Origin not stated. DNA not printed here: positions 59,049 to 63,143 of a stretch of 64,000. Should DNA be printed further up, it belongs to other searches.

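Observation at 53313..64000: Giant (>3,560 aa) membrane-associated protein with an active plus a degenerate transglutaminase-like domain, heading a three-gene operon of unknowns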

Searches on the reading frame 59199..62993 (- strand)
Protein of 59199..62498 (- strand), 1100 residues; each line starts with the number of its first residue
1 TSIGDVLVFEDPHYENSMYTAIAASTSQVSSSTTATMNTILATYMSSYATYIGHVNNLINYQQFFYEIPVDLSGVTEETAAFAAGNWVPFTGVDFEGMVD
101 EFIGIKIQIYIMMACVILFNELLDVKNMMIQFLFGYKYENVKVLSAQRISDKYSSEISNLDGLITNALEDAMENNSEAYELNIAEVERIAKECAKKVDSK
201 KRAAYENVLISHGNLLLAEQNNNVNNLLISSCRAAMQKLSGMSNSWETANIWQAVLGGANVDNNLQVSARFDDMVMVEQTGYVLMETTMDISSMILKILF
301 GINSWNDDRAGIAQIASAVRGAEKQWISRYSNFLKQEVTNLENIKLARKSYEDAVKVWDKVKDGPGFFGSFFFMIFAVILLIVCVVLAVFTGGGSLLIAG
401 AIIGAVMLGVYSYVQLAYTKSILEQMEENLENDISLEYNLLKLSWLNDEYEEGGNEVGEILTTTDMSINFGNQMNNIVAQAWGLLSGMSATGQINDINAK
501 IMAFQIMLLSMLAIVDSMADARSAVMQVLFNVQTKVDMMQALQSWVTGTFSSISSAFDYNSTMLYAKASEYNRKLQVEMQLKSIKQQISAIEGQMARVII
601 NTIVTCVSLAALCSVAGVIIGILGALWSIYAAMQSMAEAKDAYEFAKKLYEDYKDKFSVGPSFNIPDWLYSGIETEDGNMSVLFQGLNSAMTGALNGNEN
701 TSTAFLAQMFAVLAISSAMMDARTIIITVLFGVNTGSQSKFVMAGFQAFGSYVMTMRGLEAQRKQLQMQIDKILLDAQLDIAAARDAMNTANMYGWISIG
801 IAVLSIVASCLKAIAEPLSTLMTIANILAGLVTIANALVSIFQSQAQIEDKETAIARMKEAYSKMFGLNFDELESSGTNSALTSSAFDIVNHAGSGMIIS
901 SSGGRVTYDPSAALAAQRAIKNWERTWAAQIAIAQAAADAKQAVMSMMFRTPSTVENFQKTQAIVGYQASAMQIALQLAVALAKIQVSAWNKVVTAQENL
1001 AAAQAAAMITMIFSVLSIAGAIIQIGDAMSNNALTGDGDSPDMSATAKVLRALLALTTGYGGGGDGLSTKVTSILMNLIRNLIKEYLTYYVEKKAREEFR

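Call 31: find_homologous_proteins(query=window:59199-62498:-, max_evalue=0.001)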
Query window:59199-62498:- (1100 aa): 1 proteins with E <= 0.001 among 8000 candidates.
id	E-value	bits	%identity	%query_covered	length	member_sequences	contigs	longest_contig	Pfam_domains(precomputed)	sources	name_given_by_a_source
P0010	0.0e+0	1174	58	85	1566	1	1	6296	PF01841.26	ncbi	ncbi:MAG: transglutaminase-like domain-containing protein [Candidatus Riflemargulisbacteria bacteriu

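Call 34: find_encoding_contigs(protein=P0010, flank=10000, max_places=3)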
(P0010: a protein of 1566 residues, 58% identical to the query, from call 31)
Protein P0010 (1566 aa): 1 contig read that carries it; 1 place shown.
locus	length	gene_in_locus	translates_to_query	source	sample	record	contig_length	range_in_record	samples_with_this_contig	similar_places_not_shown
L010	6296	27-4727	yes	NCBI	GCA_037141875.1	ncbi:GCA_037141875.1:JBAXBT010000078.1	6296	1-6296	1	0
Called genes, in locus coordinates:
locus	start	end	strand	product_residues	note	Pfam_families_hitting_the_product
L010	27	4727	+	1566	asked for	PF01841:Transglut_core (weak)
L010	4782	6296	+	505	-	?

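Call 43: search_protein_representatives(protein=window:59199-62498:-)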
Query: 1100 residues. Proteins with E-value up to 0.001 (for the whole library): 9; up to 1e-10: 8; up to 1e-30: 5. The best 9 are listed.
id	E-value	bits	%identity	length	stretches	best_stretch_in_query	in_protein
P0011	0.0e+00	1638.6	72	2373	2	1-1030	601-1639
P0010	0.0e+00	1173.5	60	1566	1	2-940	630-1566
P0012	1.5e-58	215.2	27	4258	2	90-657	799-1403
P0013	1.9e-58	214.9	58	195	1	378-566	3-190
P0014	2.6e-32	128.4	24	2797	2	86-653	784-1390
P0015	3.0e-26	108.4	50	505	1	961-1100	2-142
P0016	4.5e-26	107.8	25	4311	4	703-1020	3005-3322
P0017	1.1e-11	60.2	24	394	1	698-1029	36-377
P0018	2.3e-06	42.5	53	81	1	674-724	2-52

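Call 44: search_protein_families(library=pfam, proteins=[P0012, P0016], max_evalue=0.01)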
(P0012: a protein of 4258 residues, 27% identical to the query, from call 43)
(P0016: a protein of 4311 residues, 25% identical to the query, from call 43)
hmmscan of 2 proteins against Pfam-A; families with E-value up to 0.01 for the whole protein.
P0012 (4258 aa): 2 families
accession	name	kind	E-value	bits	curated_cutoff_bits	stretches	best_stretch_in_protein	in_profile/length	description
PF01841.26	Transglut_core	-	7.4e-07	29.9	23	1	316-403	6-95/108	Transglutaminase-like superfamily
PF06035.17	Peptidase_C93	-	0.0073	16.5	27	0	321-403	35-115/162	Bacterial transglutaminase-like cysteine proteinase BTLCP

P0016 (4311 aa): 2 families
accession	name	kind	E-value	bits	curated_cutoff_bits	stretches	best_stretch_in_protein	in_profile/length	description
PF01841.26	Transglut_core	-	1.2e-06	29.2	23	1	303-397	9-104/108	Transglutaminase-like superfamily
PF06035.17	Peptidase_C93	-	0.0017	18.6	27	0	302-397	32-124/162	Bacterial transglutaminase-like cysteine proteinase BTLCP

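Call 45: search_protein_families(library=pfam, proteins=[P0011, P0014, P0017], max_evalue=0.01)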
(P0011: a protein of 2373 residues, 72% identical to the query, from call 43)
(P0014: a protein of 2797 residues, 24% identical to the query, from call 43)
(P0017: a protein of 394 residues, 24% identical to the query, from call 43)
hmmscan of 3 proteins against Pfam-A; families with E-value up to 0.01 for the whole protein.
P0011 (2373 aa): 2 families
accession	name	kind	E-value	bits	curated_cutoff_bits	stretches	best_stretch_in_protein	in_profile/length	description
PF01841.26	Transglut_core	-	4.7e-13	49.8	23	2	472-532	11-70/108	Transglutaminase-like superfamily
PF07332.16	Phage_holin_3_6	-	0.0051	17.3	28.4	1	959-1041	33-113/116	Putative Actinobacterial Holin-X, holin superfamily III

P0014 (2797 aa): 2 families
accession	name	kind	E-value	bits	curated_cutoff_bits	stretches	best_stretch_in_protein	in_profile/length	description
PF01841.26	Transglut_core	-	7.1e-07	29.9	23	1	301-379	16-98/108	Transglutaminase-like superfamily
PF21128.4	MCM4_WHD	-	0.002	18.6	24.4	0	2160-2212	8-61/75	MCM4, winged helix domain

P0017 (394 aa): 0 families

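Call 50: find_encoding_contigs(protein=P0012, flank=10000, max_places=3)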
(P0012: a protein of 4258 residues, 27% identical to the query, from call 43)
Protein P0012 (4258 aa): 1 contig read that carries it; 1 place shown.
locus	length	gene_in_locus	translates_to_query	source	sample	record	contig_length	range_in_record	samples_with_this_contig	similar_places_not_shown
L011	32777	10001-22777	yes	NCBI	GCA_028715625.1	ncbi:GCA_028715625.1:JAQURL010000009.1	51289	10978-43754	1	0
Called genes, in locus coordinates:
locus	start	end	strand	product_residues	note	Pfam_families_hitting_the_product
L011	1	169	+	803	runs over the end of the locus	PF03065:Glyco_hydro_57, PF12055:DUF3536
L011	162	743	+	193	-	-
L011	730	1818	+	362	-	PF01702:TGT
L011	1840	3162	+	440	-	PF21760:SecD_1st, PF22599:SecDF_P1_head, PF02355:SecD_SecF_C, PF03176:MMPL (weak)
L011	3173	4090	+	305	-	PF07549:Sec_GG (weak), PF02355:SecD_SecF_C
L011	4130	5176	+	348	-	PF01594:AI-2E_transport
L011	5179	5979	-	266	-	PF02673:BacA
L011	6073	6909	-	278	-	-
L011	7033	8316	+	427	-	PF00128:Alpha-amylase, PF14701:hDGE_amylase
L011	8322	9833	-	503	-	PF02624:YcaO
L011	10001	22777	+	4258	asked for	PF01841:Transglut_core (weak)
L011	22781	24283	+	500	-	-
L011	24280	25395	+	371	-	-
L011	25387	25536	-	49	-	-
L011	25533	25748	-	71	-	-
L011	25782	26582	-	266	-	PF02518:HATPase_c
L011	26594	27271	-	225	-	PF13677:MotB_plug, PF00691:OmpA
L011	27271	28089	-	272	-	PF01618:MotA_ExbB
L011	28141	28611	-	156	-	PF00027:cNMP_binding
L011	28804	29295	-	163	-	PF00694:Aconitase_C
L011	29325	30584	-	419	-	PF00330:Aconitase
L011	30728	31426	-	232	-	PF01027:Bax1-I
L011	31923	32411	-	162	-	PF14367:DUF4411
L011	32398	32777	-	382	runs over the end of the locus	PF06114:Peptidase_M78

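Call 51: find_encoding_contigs(protein=P0016, flank=10000, max_places=3)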
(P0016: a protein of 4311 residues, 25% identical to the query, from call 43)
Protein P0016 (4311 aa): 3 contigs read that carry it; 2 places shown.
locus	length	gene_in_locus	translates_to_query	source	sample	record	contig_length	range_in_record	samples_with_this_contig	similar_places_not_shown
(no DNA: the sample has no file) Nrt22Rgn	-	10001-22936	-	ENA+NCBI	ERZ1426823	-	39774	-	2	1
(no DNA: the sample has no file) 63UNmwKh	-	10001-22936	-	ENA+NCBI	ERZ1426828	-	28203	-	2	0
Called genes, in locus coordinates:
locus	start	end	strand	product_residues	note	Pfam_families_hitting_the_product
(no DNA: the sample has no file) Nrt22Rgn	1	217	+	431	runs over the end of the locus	PF14701:hDGE_amylase, PF00128:Alpha-amylase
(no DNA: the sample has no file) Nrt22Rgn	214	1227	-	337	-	PF01594:AI-2E_transport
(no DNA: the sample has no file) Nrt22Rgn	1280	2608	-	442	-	PF00668:Condensation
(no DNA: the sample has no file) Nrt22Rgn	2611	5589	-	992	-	PF00668:Condensation, PF00501:AMP-binding, PF13193:AMP-binding_C (weak), PF00550:PP-binding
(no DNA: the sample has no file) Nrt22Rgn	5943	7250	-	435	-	PF13173:AAA_14, PF13635:DUF4143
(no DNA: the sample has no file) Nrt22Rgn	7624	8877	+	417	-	PF02310:B12-binding, PF19864:Radical_SAM_N2 (weak), PF04055:Radical_SAM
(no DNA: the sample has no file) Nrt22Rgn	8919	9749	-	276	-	PF19156:DUF5838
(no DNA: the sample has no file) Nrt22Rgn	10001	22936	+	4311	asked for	PF01841:Transglut_core (weak)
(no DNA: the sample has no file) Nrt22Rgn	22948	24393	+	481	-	-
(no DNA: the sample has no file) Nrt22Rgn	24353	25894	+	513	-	-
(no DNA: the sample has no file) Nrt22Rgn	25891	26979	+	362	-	-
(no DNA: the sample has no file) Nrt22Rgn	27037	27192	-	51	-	-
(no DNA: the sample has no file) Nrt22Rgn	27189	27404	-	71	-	-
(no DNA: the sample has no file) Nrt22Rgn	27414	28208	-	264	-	-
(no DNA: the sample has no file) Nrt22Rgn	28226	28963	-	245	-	PF13677:MotB_plug, PF00691:OmpA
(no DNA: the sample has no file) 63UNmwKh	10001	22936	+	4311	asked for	PF01841:Transglut_core (weak)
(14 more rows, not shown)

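Call 52: find_encoding_contigs(protein=P0014, flank=10000, max_places=3)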
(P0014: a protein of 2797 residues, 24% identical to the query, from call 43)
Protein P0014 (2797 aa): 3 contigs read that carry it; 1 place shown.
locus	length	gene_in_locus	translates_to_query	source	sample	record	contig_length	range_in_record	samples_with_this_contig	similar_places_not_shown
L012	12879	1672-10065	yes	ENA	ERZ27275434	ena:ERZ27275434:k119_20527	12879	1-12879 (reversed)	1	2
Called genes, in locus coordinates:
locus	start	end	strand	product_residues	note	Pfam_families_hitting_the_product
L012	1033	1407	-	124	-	-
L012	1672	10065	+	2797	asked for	PF01841:Transglut_core (weak)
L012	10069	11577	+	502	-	-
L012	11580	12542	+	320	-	-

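Call 59: find_related_loci(query=A2, collection=genome_contigs, flank=10000)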
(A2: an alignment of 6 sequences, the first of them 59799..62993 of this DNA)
Query A2 (1065 aa) in genome_contigs; peptide patterns used: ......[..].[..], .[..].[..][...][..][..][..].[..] (x = any residue, [..] = any of these).
198 stretches matched a pattern; 84 encode a relative of the query (tblastn E <= 1e-3); the best 80 are kept; 80 distinct loci.
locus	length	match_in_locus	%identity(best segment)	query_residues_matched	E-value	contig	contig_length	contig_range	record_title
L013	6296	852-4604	59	1-1065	0e+0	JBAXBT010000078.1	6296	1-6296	MAG: Candidatus Riflemargulisbacteria bacterium isolate ELA174 MAG174_78, whole genome shotgun sequence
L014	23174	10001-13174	56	1-1063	0e+0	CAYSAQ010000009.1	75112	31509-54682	MAG TPA_asm: uncultured Candidatus Marinamargulisbacteria bacterium isolate binchicken_co47_117 genome assembly, contig:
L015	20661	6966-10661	60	1-1065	0e+0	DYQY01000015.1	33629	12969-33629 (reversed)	MAG TPA_asm: Candidatus Termititenax sp. isolate SulCav_GS10_10_34_31 SulCav_GS10_10_950_length_33629_cov_20_639811, who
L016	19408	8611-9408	35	11-148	7e-15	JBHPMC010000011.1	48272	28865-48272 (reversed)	Candidatus Margulisiibacteriota bacterium isolate SAG AM-324-J15 AM-324-J15_NODE_11, whole genome shotgun sequence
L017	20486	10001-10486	31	13-155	4e-13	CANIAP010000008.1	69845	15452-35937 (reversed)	MAG: bacterium isolate RE-9nov16-181 genome assembly, contig: RE-9nov16-C537, whole genome shotgun sequence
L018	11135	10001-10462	32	13-158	8e-11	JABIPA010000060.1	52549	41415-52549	MAG: bacterium isolate SI072_bin107 k141_2926434, whole genome shotgun sequence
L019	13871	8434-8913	30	10-162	2e-10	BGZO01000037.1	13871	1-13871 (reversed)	Candidatus Termititenax persephonae NkOx7-02 DNA, TG2_NkOx7-02_NODE_037, whole genome shotgun sequence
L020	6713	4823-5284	32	13-158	5e-10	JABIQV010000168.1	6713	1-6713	MAG: bacterium isolate SI072_bin15 k141_3447439, whole genome shotgun sequence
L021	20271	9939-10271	33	14-109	2e-9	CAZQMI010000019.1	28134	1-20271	MAG TPA_asm: uncultured Thermoplasmatales archaeon isolate SRP332253_co2_224 genome assembly, contig: NODE_1512_length_2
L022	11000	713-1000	39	2-98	4e-9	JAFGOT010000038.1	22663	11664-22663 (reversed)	MAG: Candidatus Woesearchaeota archaeon isolate Zod_Metabat.644 k87_13259917, whole genome shotgun sequence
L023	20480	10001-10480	27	10-162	7e-9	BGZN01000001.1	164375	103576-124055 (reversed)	Candidatus Termititenax aidoneus NkOx7-01 DNA, TG2_NkOx7-01_NODE_001, whole genome shotgun sequence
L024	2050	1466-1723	36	18-98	1e-8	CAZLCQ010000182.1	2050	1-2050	MAG TPA_asm: uncultured Dehalococcoidales bacterium isolate binchicken_co334_175 genome assembly, contig: NODE_133103_le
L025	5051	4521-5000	26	10-162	2e-8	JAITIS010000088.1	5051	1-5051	MAG: Candidatus Margulisiibacteriota bacterium isolate Pcl387_bin129 k119_970280, whole genome shotgun sequence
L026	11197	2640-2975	31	9-118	2e-8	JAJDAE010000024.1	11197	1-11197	MAG: candidate division KSB1 bacterium isolate OFTM177 OFTM177_23, whole genome shotgun sequence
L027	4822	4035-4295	39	12-98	2e-8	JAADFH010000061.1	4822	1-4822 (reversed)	MAG: Methanobacteriota archaeon isolate M_MaxBin.010 contig-127_35368, whole genome shotgun sequence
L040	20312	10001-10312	27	31-132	8e-7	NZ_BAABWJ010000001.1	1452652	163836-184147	Pseudoteredinibacter isoporae strain HU-06130-CL sequence01, whole genome shotgun sequence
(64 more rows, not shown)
